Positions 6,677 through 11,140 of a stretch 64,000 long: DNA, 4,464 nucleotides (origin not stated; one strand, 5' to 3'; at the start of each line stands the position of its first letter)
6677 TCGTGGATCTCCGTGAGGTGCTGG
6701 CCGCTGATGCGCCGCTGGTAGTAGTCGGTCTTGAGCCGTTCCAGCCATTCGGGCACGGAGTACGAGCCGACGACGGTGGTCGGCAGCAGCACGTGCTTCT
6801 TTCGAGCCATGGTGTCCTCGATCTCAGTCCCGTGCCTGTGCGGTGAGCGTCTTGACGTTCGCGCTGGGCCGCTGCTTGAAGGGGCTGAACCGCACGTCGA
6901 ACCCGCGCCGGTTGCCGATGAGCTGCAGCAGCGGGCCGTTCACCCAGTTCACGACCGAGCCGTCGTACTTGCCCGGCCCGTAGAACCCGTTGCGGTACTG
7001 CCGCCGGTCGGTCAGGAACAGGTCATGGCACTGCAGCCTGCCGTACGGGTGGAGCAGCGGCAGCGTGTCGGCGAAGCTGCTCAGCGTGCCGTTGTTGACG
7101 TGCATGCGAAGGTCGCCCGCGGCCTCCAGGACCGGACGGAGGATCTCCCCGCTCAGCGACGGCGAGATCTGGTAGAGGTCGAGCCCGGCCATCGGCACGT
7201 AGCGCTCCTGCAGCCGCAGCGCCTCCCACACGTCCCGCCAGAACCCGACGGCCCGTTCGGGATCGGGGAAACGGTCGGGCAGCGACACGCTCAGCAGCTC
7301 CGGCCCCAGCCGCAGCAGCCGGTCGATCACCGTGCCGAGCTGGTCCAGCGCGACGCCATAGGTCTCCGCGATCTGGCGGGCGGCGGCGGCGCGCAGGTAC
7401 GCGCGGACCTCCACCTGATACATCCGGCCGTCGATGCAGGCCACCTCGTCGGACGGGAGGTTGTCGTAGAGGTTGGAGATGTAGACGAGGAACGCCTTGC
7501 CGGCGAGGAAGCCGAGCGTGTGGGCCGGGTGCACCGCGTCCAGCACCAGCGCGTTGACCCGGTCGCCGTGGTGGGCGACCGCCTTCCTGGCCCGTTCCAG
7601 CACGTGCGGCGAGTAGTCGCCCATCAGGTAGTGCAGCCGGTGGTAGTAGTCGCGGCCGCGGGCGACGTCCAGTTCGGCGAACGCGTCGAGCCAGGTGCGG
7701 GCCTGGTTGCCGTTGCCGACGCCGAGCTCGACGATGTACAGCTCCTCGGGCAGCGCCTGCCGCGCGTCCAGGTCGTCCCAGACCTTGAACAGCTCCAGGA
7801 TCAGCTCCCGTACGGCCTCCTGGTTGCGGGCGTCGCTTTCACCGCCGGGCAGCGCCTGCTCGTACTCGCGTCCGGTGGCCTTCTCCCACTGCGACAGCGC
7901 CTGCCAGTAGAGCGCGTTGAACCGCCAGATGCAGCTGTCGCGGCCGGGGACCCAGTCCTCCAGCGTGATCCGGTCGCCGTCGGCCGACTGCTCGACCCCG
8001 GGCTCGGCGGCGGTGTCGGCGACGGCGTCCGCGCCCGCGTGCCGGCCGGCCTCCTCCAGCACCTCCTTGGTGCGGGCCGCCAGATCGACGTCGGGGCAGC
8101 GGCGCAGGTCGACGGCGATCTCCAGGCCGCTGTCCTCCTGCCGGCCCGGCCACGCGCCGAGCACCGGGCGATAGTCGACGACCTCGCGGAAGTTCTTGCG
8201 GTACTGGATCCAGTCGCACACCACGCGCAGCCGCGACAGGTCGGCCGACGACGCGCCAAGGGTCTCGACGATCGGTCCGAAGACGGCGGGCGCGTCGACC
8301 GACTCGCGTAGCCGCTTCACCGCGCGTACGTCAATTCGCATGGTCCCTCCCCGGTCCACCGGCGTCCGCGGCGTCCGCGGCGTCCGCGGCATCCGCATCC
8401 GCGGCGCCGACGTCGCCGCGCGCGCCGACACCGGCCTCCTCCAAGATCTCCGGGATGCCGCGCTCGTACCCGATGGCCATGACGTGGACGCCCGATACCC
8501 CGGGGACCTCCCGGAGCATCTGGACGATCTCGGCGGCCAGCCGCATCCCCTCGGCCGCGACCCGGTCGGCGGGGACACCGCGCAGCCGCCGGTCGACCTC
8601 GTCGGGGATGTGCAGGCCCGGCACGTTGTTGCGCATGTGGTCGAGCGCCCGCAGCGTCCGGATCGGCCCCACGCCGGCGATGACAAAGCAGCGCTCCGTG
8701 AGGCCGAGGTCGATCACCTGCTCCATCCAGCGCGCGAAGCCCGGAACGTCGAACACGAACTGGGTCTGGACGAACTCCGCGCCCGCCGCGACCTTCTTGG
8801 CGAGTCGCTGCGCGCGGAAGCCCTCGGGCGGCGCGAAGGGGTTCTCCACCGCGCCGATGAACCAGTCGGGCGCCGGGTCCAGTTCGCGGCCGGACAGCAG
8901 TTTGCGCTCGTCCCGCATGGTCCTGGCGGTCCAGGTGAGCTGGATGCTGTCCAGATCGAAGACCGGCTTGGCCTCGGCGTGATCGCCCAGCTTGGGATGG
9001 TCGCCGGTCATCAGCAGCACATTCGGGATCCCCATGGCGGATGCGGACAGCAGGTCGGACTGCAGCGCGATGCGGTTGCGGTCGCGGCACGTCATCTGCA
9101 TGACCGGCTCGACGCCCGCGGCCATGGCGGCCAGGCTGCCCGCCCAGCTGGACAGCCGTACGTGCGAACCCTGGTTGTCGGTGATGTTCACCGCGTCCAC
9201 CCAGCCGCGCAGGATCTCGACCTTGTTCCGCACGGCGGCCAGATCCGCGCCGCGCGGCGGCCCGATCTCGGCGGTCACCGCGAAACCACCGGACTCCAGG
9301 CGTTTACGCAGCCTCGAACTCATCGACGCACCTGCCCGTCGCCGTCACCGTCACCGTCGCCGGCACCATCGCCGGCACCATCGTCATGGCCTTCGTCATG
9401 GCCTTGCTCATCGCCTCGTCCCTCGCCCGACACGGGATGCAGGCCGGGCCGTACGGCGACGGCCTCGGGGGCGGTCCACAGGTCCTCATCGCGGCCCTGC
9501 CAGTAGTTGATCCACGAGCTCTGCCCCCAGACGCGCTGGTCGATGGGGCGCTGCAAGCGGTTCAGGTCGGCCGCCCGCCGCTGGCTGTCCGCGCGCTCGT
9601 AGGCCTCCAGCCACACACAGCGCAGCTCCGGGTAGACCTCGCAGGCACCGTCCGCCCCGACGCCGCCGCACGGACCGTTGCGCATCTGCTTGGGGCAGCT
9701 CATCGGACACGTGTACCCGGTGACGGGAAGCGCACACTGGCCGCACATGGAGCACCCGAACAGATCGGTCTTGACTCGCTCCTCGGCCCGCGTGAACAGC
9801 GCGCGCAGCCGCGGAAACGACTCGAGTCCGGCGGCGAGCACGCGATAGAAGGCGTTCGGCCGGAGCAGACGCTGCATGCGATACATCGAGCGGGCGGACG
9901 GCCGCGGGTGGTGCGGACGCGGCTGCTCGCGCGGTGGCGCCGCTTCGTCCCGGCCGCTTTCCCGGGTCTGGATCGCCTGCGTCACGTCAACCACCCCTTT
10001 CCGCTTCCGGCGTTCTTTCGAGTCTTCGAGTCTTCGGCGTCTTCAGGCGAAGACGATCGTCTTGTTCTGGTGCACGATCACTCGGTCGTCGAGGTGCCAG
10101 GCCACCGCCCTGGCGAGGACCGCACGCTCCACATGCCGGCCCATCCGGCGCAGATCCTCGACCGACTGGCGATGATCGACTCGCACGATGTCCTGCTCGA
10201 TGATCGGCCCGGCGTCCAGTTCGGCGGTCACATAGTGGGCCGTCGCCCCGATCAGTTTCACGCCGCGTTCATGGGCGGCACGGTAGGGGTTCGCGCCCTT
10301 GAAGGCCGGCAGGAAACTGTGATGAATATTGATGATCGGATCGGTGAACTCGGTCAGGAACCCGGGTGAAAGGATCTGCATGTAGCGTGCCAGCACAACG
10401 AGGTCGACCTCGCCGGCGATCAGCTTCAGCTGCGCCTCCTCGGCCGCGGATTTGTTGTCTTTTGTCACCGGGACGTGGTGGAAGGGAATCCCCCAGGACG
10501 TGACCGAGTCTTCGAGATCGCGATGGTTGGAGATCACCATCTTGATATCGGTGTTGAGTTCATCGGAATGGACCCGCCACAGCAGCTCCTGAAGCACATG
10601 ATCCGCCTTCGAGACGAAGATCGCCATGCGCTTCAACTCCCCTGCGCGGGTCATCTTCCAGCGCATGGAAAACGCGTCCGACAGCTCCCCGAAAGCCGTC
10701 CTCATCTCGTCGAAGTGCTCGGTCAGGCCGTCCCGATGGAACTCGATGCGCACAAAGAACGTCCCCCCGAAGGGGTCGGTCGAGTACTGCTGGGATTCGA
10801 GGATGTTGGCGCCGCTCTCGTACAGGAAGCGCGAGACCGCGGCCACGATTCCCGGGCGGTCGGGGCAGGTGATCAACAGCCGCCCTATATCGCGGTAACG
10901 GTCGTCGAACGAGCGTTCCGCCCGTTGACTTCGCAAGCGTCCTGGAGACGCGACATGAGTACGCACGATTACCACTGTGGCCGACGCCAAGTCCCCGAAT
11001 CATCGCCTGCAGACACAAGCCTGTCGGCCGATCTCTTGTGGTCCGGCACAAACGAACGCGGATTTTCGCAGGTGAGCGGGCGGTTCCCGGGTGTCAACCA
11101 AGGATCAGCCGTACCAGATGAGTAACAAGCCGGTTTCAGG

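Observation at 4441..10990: Compact one-carbon to methionine to SAM operon (purU, metV-like, metF, X, core-metE, metK) on the minus strand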

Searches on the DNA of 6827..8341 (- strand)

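Call 69: search_rna_families(sources=[L002, L003, L011, L015, L041, L059, L068, L081], threshold=gathering)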
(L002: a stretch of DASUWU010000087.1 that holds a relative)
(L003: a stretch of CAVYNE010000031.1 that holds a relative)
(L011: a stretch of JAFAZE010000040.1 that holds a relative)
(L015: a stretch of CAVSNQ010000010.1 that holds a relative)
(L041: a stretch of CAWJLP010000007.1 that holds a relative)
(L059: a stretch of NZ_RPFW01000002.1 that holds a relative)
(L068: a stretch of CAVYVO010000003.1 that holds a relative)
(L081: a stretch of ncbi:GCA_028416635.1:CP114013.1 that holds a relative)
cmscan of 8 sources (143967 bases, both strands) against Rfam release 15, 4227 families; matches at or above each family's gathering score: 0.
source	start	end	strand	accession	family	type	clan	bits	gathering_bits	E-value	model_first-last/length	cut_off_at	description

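Call 70: search_rna_families(sources=[L082, L083, L087, L092, L093, L094, L061], threshold=gathering)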
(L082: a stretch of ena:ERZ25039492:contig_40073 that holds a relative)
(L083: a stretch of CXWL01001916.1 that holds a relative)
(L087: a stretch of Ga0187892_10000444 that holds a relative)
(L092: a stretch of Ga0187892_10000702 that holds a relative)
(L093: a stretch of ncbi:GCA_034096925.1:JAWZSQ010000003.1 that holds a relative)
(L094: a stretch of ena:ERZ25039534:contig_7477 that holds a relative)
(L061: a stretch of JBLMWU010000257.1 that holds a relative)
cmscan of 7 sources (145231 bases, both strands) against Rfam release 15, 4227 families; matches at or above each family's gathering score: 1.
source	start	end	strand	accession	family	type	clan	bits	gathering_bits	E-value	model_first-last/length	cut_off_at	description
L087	6439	6512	+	RF00005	tRNA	Gene; tRNA;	CL00001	69.7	29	8.3e-13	1-71/71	no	tRNA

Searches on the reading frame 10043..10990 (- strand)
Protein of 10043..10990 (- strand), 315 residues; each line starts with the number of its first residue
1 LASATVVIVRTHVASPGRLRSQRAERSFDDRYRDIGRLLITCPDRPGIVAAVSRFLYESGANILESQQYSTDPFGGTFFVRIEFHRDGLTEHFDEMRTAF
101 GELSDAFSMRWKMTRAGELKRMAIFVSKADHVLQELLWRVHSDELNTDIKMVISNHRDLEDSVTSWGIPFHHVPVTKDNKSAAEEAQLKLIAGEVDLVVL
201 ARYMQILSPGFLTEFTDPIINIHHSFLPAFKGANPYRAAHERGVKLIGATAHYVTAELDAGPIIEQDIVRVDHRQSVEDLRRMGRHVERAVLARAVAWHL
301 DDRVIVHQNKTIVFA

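Call 3: search_protein_families(library=pfam, proteins=[window:10043-10990:-], max_evalue=0.01)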
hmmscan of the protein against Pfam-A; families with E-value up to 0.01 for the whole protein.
window:10043-10990:- (315 aa): 3 families
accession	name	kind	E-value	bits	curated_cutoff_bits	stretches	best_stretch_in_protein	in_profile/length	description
PF00551.24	Formyl_trans_N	-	7.6e-40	137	26.1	1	120-296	1-181/181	Formyl transferase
PF01842.31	ACT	-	5.4e-10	39.3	27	1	37-87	2-53/66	ACT domain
PF13740.12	ACT_6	-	0.0012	19.1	23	1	43-69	10-36/76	ACT domain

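Call 4: search_protein_families(library=ncbifam, proteins=[window:10043-10990:-], max_evalue=0.01)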
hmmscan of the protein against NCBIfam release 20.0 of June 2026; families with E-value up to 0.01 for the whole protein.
window:10043-10990:- (315 aa): 8 families
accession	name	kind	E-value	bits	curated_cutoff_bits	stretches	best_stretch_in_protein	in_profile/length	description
NF004684.0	PRK06027.1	subfamily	2.5e-121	404.7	223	1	36-314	7-285/286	formyltetrahydrofolate deformylase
TIGR00655.1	PurU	equivalog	4e-118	394.1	285.95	1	37-314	2-280/280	formyltetrahydrofolate deformylase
TIGR00639.1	PurN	equivalog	1e-33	116.5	150.1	1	120-306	1-191/192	phosphoribosylglycinamide formyltransferase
TIGR00460.1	fmt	equivalog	3.3e-17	62.6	201.5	1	165-282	51-167/315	methionyl-tRNA formyltransferase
NF005414.0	PRK06988.1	equivalog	2.2e-11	43.3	316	1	171-297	54-180/311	formyltransferase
NF005998.1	PRK08125.1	equivalog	6.3e-08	31.5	777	1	196-298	77-179/649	bifunctional UDP-4-amino-4-deoxy-L-arabinose formyltransferase/UDP-glucuronic acid oxidase ArnA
NF005755.0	PRK07579.1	equivalog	4.1e-05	23.5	238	1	148-294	16-162/245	dTDP-4-amino-4,6-dideoxyglucose formyltransferase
NF001220.0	PRK00194.1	equivalog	0.00047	20.5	74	1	42-114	10-79/90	ACT domain-containing protein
